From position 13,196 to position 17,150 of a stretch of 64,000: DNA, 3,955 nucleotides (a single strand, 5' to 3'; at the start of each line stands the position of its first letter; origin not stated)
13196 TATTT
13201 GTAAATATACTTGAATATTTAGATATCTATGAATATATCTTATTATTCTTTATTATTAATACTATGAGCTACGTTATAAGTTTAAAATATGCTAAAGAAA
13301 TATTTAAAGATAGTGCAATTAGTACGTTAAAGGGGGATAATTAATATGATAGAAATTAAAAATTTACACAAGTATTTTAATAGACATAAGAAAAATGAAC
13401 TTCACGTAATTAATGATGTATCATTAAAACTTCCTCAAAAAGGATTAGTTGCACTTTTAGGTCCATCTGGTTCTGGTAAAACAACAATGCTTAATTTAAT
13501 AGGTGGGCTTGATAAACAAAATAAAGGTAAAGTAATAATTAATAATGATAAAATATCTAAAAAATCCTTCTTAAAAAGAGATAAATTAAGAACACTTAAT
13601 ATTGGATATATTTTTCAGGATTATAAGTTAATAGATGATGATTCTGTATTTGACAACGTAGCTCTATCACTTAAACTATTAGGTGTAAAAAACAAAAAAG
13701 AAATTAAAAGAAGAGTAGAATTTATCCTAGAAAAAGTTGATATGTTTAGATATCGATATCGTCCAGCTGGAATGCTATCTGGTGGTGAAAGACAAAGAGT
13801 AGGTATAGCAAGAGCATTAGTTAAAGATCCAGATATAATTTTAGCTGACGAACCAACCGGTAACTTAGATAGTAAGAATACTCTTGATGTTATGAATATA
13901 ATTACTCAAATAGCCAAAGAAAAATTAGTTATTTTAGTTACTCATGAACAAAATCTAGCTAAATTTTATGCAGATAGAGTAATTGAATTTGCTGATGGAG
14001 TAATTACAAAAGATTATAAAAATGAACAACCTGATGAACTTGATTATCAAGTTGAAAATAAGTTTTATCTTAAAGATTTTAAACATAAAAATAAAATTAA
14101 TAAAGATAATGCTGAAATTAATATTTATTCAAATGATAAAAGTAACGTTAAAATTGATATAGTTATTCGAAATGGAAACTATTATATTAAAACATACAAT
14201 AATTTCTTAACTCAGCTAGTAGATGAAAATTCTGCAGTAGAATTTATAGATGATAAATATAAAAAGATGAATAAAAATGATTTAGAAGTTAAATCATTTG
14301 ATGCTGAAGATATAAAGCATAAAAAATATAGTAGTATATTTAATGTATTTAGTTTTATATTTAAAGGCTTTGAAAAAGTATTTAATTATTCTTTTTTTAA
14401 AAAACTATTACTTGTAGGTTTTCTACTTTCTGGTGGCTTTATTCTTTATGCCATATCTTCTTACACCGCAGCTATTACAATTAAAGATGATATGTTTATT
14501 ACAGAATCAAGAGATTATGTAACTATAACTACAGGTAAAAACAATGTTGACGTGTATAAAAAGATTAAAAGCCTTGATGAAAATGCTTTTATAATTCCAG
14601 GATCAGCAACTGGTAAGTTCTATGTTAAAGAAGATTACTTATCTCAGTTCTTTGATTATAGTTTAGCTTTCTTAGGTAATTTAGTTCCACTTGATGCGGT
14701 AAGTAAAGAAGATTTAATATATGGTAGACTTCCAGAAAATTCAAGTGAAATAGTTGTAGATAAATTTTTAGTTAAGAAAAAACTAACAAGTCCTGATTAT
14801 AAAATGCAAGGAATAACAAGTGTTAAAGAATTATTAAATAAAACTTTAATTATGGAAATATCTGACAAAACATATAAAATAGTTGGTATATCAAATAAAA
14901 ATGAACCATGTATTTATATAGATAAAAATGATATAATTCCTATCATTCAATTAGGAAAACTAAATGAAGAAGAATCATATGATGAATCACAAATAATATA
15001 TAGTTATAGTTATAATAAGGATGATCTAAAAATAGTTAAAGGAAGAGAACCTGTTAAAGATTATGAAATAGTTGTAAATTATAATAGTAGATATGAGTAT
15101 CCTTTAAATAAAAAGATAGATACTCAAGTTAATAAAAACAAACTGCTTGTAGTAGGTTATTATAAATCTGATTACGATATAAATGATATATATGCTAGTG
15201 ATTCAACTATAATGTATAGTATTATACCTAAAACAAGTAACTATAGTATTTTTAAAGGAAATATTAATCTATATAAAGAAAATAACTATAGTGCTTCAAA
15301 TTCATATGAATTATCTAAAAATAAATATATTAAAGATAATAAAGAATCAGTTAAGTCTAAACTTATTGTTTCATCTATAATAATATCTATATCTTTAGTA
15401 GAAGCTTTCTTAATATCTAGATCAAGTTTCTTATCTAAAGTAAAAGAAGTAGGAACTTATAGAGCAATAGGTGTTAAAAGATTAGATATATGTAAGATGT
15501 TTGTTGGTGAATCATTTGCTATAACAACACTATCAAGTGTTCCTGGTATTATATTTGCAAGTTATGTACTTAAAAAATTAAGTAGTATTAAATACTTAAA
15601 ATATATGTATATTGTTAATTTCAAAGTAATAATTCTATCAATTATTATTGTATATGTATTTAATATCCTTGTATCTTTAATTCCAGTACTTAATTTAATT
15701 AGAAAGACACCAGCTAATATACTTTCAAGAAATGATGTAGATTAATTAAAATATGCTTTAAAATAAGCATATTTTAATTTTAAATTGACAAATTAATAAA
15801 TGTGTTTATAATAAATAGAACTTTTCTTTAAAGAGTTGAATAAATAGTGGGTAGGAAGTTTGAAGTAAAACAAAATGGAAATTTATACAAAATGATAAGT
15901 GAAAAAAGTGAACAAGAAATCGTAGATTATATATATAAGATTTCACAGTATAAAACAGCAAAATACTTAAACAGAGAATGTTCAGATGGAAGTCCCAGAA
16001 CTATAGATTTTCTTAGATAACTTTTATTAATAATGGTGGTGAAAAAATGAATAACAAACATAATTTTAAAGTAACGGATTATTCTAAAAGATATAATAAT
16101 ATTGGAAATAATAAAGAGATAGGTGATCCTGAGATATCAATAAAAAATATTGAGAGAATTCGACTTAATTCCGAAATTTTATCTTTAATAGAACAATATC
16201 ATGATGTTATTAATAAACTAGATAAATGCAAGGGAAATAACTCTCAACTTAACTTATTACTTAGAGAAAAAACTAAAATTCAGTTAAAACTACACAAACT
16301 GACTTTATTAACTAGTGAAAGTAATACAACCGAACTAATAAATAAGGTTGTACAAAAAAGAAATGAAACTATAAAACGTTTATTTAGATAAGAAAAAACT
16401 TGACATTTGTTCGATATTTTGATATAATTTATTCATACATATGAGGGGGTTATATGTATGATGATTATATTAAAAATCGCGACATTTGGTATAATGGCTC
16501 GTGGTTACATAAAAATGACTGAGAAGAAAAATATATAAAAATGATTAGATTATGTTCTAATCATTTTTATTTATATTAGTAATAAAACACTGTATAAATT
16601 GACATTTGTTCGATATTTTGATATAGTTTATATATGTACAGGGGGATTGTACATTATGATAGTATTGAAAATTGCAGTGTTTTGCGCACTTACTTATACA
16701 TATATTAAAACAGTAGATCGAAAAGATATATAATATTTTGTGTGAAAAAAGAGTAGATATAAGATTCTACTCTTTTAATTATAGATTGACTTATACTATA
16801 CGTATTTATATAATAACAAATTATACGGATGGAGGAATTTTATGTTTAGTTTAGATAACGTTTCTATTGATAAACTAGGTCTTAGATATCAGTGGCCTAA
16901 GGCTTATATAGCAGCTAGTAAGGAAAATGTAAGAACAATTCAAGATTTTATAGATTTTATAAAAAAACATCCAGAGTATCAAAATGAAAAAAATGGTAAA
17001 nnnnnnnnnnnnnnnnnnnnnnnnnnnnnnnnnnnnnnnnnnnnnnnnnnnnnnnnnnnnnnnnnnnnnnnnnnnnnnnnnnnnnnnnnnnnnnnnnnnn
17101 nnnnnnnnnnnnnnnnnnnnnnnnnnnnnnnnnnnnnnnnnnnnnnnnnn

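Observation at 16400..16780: Two tandem stand-alone micro-cassettes encoding paralogous 25-26 aa hydrophobic peptides (type I toxin-like)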

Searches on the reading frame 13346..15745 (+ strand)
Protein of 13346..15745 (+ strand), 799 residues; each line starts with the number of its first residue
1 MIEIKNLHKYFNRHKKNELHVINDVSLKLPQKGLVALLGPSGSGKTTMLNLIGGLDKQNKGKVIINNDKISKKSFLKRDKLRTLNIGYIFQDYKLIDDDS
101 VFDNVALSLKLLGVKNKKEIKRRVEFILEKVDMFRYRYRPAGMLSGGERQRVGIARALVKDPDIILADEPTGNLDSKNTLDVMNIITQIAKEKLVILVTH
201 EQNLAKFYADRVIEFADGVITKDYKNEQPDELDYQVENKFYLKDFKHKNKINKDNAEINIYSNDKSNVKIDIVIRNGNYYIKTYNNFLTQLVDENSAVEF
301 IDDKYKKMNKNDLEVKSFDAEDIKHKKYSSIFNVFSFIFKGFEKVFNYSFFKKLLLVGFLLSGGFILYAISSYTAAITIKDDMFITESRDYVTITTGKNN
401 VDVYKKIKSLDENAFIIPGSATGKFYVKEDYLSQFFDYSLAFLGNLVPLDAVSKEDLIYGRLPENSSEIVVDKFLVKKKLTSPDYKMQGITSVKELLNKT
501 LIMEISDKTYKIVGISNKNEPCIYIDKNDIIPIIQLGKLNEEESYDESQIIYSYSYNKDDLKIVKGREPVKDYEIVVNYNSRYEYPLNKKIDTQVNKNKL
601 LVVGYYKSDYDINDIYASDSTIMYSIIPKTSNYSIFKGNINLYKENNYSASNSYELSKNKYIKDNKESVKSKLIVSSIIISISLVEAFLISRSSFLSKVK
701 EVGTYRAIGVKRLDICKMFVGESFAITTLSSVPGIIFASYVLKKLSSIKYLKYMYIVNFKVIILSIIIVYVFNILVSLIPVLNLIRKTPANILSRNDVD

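Call 13: search_protein_families(library=pfam, proteins=[window:13346-15745:+], max_evalue=0.1)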
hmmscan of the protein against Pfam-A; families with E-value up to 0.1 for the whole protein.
window:13346-15745:+ (799 aa): 11 families
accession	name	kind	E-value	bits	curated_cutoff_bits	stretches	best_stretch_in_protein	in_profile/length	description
PF00005.33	ABC_tran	-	9.9e-33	114.1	25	1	23-171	2-136/137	ABC transporter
PF02687.27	FtsX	-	2.7e-12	47.2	25.5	1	674-789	2-120/120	FtsX-like permease C-terminal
PF02463.25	SMC_N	-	0.0012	18.8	40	1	31-207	23-204/220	RecF/RecN/SMC N terminal domain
PF13476.12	AAA_23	-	0.0039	18.3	27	1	2-52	2-39/201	AAA domain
PF13555.12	AAA_29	-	0.0086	16.2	27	1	23-49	13-39/61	P-loop containing region of AAA domain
PF03193.22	RsgA_GTPase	-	0.015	15.6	30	1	20-63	95-137/174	RsgA GTPase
PF13173.12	AAA_14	-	0.027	14.9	27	0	33-83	3-52/129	AAA domain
PF13401.12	AAA_22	-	0.031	15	27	1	31-59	4-33/130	AAA domain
PF25199.1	nSTAND_NTPase5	-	0.041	14.1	34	0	31-74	40-83/145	Novel STAND NTPase 5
PF02492.25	cobW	-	0.046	13.7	20.7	0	36-67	4-36/180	CobW/HypB/UreG, nucleotide-binding domain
PF13604.12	AAA_30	-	0.072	13.3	27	0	32-64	18-50/191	AAA domain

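Call 65: find_homologous_proteins(query=window:13346-15745:+, max_evalue=1e-50)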
Query window:13346-15745:+ (799 aa): 5153 proteins with E <= 1e-50 among 8000 candidates; the best 120 are listed.
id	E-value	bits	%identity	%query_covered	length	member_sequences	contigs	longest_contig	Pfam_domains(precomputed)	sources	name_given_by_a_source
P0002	0.0e+0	1707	100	100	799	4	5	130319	PF02687.28,PF00005.34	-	-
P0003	0.0e+0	1396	80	100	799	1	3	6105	PF02687.28,PF00005.34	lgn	-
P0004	0.0e+0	1340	77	100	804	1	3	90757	PF02687.28,PF00005.34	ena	-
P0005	0.0e+0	1174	69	100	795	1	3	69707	PF02687.28,PF00005.34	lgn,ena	-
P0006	0.0e+0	1172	70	100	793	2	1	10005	PF02687.28,PF00005.34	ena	-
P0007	0.0e+0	1171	68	100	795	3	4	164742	PF02687.28,PF00005.34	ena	-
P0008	0.0e+0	1167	69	100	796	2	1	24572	PF02687.28,PF00005.34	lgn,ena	-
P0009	0.0e+0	1157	67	100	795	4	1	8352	PF02687.28,PF00005.34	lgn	-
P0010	0.0e+0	1155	67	100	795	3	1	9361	PF02687.28,PF00005.34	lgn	-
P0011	0.0e+0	1134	67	100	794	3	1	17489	PF02687.28,PF00005.34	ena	-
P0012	0.0e+0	1104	66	100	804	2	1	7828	PF02687.28,PF00005.34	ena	-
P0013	0.0e+0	1099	64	100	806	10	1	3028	PF02687.28,PF00005.34,PF02463.26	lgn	-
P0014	0.0e+0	1092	64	100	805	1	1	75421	PF02687.28,PF00005.34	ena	-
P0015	0.0e+0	1060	62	100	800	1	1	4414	PF02687.28,PF00005.34,PF02463.26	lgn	-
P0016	0.0e+0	1050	64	100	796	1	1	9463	PF02687.28,PF00005.34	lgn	-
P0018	4.3e-284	963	58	100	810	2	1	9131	PF02687.28,PF00005.34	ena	-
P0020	1.2e-256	872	55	100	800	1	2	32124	PF02687.28,PF00005.34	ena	-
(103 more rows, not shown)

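Call 66: find_encoding_contigs(protein=P0004, flank=4000, max_places=1)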
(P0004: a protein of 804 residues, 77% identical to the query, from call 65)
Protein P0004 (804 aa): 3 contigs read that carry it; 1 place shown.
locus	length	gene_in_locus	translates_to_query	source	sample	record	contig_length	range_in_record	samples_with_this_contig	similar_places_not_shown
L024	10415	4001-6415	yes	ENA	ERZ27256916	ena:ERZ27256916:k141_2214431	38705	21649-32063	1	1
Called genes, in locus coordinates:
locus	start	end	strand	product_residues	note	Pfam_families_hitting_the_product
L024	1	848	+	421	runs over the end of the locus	-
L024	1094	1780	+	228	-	PF00899:ThiF, PF03435:Sacchrp_dh_NADP (weak)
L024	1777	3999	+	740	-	PF00005:ABC_tran, PF02463:SMC_N (weak)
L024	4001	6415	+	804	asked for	PF00005:ABC_tran, PF02687:FtsX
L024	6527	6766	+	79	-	-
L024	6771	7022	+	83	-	-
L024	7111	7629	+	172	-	-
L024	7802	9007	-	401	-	PF05496:RuvB_N, PF13177:DNA_pol3_delta2 (faint), PF00004:AAA, PF07728:AAA_5 (faint), PF16193:AAA_assoc_2, PF12002:MgsA_C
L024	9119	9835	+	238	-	-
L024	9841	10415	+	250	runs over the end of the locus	-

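Call 67: find_encoding_contigs(protein=P0007, flank=4000, max_places=1)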
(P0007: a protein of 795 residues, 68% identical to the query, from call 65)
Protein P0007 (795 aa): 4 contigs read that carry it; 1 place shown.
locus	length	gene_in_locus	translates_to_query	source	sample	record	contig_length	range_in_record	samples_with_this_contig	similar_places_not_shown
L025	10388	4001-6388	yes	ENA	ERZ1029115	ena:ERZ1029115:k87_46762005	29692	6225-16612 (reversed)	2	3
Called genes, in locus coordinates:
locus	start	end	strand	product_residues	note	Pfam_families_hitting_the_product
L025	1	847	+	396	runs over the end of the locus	-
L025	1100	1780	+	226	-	PF00899:ThiF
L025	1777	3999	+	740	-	PF00005:ABC_tran, PF02463:SMC_N (weak)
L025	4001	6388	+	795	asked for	PF00005:ABC_tran, PF02687:FtsX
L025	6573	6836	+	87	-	-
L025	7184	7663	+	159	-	-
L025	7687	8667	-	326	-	PF01210:NAD_Gly3P_dh_N, PF02558:ApbA (weak), PF03807:F420_oxidored (weak), PF07479:NAD_Gly3P_dh_C, PF20618:GPD_NAD_C_bact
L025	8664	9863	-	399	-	PF05496:RuvB_N, PF13177:DNA_pol3_delta2 (faint), PF00004:AAA, PF07728:AAA_5 (faint), PF16193:AAA_assoc_2, PF12002:MgsA_C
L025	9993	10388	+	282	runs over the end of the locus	-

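Call 68: find_encoding_contigs(protein=P0014, flank=4000, max_places=1)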
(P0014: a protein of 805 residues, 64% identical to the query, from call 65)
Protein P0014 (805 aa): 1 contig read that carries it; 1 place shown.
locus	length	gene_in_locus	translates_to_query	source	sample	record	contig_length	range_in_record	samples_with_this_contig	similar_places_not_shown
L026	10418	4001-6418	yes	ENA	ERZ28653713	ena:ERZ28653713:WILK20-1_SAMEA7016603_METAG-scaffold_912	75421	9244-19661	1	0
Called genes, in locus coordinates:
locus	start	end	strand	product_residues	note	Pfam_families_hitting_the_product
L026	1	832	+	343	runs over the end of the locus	-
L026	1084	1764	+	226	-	PF00899:ThiF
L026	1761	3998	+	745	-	PF00005:ABC_tran, PF02463:SMC_N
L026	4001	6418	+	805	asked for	PF00005:ABC_tran, PF02687:FtsX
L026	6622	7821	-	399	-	PF05496:RuvB_N, PF00004:AAA, PF16193:AAA_assoc_2, PF12002:MgsA_C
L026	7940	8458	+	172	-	-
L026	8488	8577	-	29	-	-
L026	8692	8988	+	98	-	-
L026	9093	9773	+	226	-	PF02535:Zip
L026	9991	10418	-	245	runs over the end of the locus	-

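Call 69: find_encoding_contigs(protein=P0020, flank=4000, max_places=1)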
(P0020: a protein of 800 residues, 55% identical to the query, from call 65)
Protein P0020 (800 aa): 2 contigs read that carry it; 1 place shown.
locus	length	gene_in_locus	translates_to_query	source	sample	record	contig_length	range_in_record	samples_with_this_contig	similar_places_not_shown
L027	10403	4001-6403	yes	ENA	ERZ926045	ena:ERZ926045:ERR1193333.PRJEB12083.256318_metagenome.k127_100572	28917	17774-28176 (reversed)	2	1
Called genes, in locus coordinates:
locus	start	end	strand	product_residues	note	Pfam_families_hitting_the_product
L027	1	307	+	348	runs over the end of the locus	?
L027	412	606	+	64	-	PF01192:RNA_pol_Rpb6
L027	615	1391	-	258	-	PF04542:Sigma70_r2, PF04539:Sigma70_r3 (faint), PF08281:Sigma70_r4_2 (faint), PF04545:Sigma70_r4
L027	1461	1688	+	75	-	PF05239:PRC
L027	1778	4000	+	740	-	PF00005:ABC_tran, PF02463:SMC_N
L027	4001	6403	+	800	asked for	PF00005:ABC_tran, PF02687:FtsX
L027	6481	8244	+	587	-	PF00664:ABC_membrane, PF00005:ABC_tran, PF02463:SMC_N (weak)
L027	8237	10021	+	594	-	PF00664:ABC_membrane, PF00005:ABC_tran, PF02463:SMC_N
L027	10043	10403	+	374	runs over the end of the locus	PF00768:Peptidase_S11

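Call 73: find_encoding_contigs(protein=P0018, flank=3500, max_places=1)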
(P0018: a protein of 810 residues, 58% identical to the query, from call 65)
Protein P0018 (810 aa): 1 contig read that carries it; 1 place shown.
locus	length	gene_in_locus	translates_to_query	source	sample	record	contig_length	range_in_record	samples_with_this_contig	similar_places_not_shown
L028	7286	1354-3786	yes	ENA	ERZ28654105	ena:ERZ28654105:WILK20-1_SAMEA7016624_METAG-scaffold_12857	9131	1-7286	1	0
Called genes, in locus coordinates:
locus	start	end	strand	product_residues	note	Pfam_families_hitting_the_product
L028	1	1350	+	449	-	?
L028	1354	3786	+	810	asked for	PF00005:ABC_tran, PF02687:FtsX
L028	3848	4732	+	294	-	-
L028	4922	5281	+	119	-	-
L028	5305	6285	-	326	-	PF01210:NAD_Gly3P_dh_N, PF02558:ApbA (weak), PF07479:NAD_Gly3P_dh_C, PF20618:GPD_NAD_C_bact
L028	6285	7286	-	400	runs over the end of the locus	PF05496:RuvB_N, PF06068:TIP49 (weak), PF00004:AAA, PF16193:AAA_assoc_2, PF12002:MgsA_C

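Call 74: find_encoding_contigs(protein=P0011, flank=3500, max_places=1)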
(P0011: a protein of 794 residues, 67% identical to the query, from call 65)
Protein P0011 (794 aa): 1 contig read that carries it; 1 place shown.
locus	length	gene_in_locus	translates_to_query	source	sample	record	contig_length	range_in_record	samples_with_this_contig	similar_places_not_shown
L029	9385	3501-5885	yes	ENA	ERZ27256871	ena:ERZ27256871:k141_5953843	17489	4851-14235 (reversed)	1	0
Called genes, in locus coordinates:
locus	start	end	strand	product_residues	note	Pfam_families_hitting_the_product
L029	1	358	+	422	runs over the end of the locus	-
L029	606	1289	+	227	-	PF00899:ThiF, PF03435:Sacchrp_dh_NADP (weak)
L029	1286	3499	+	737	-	PF00005:ABC_tran, PF02463:SMC_N (weak)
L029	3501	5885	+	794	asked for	PF00005:ABC_tran, PF02687:FtsX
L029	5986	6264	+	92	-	-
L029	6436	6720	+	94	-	-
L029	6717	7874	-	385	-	PF01210:NAD_Gly3P_dh_N, PF02558:ApbA, PF07479:NAD_Gly3P_dh_C, PF20618:GPD_NAD_C_bact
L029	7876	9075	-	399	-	PF05496:RuvB_N, PF00004:AAA, PF16193:AAA_assoc_2, PF12002:MgsA_C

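Call 75: find_encoding_contigs(protein=P0008, flank=3500, max_places=1)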
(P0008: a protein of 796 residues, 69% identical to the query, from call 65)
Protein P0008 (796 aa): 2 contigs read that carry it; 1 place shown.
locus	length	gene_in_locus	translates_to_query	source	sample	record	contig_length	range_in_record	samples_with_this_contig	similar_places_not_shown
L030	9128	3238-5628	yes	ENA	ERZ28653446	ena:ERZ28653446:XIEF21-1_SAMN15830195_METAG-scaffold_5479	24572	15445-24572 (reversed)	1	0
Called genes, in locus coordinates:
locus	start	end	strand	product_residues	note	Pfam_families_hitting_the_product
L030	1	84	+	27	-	?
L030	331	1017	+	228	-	PF00899:ThiF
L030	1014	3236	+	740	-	PF00005:ABC_tran, PF02463:SMC_N (weak)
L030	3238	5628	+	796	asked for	PF00005:ABC_tran, PF02687:FtsX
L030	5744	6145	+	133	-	-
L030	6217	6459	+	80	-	-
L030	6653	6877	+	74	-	-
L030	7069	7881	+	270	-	-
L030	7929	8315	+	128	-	-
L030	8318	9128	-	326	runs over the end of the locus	PF01210:NAD_Gly3P_dh_N, PF02558:ApbA (weak), PF03807:F420_oxidored (faint), PF07479:NAD_Gly3P_dh_C, PF20618:GPD_NAD_C_bact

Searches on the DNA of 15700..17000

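Call 57: search_rna_families(source=window, start=15700, end=17000, threshold=evalue, max_evalue=10)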
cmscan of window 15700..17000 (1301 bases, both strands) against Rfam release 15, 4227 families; matches with E-value up to 10: 2.
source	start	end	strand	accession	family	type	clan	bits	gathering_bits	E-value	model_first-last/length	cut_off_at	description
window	16515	16564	+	RF00348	snoR9_plant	Gene; snRNA; snoRNA; CD-box;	-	19.5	43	4.3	1-129/129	no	Small nucleolar RNA snoR9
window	15727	15768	-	RF02750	ES003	Gene; sRNA;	-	17.1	37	2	1-53/53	no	ES003 sRNA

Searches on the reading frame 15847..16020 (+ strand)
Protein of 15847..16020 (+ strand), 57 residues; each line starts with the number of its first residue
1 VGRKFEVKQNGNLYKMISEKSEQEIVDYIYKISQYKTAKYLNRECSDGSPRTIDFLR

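Call 13: search_protein_families(library=pfam, proteins=[window:15847-16020:+], max_evalue=0.1)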
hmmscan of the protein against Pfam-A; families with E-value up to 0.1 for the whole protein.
window:15847-16020:+ (57 aa): 1 family
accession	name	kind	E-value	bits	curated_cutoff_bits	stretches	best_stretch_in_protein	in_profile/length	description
PF14914.11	LRRC37AB_C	-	0.075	13.4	27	1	8-45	52-89/147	LRRC37A/B like protein 1 C-terminal domain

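Call 14: search_protein_families(library=phrogs, proteins=[window:15847-16020:+], max_evalue=0.1)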
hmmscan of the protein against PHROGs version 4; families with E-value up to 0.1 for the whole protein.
window:15847-16020:+ (57 aa): 0 families

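Call 78: search_solved_structures(query=window:15847-16020:+, max_evalue=10)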
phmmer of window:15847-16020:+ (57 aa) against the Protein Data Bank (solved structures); distinct sequences matched with E-value up to 10: 1.
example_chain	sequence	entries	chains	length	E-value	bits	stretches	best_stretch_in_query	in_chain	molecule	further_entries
8kea_P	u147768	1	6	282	1.3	13.1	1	4-36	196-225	tube initiator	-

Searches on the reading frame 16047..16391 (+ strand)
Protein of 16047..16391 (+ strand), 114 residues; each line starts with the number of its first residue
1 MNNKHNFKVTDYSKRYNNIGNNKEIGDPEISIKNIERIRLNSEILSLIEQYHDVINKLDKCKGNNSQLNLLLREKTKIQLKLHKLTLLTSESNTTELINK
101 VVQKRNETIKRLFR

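Call 13: search_protein_families(library=pfam, proteins=[window:16047-16391:+], max_evalue=0.1)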
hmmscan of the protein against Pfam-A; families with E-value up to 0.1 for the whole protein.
window:16047-16391:+ (114 aa): 3 families
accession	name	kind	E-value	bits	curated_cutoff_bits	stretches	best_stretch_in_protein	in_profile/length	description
PF03211.19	Pectate_lyase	-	0.0056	16.7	25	1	5-64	130-188/202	Pectate lyase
PF09602.15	PhaP_Bmeg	-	0.01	16.3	28.3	1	40-113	63-134/168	Polyhydroxyalkanoic acid inclusion protein (PhaP_Bmeg)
PF09450.16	DUF2019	-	0.058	13.8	23.3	1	43-105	25-89/105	Domain of unknown function (DUF2019)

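Call 14: search_protein_families(library=phrogs, proteins=[window:16047-16391:+], max_evalue=0.1)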
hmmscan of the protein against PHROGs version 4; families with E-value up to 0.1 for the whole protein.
window:16047-16391:+ (114 aa): 1 family
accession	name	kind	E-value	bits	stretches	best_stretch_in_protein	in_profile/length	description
phrog_29467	-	unknown function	0.037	15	1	20-65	106-150/178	-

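Call 54: search_protein_families(library=ncbifam, proteins=[window:16047-16391:+], max_evalue=10)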
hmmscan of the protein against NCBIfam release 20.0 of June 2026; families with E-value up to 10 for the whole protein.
window:16047-16391:+ (114 aa): 2 families
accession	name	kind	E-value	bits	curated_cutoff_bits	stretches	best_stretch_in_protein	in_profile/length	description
TIGR04523.1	Mplasa_alph_rch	subfamily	0.008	14.1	270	1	5-112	466-573/745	helix-rich protein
TIGR03034.1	TIGR03034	subfamily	0.17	11.3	156.45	1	7-105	57-153/274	YPO3983 family protein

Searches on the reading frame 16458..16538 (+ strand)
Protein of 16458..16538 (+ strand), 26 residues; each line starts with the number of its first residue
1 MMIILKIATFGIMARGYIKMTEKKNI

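Call 14: search_protein_families(library=phrogs, proteins=[window:16458-16538:+], max_evalue=0.1)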
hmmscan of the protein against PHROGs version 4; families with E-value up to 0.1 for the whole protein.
window:16458-16538:+ (26 aa): 0 families

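Call 37: search_protein_families(library=pfam, proteins=[window:16458-16535:+], max_evalue=0.05)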
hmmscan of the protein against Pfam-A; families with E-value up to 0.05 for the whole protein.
seq(26 aa): 0 families

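Call 54: search_protein_families(library=ncbifam, proteins=[window:16458-16535:+], max_evalue=10)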
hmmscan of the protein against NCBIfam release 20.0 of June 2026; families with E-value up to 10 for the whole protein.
seq(26 aa): 0 families
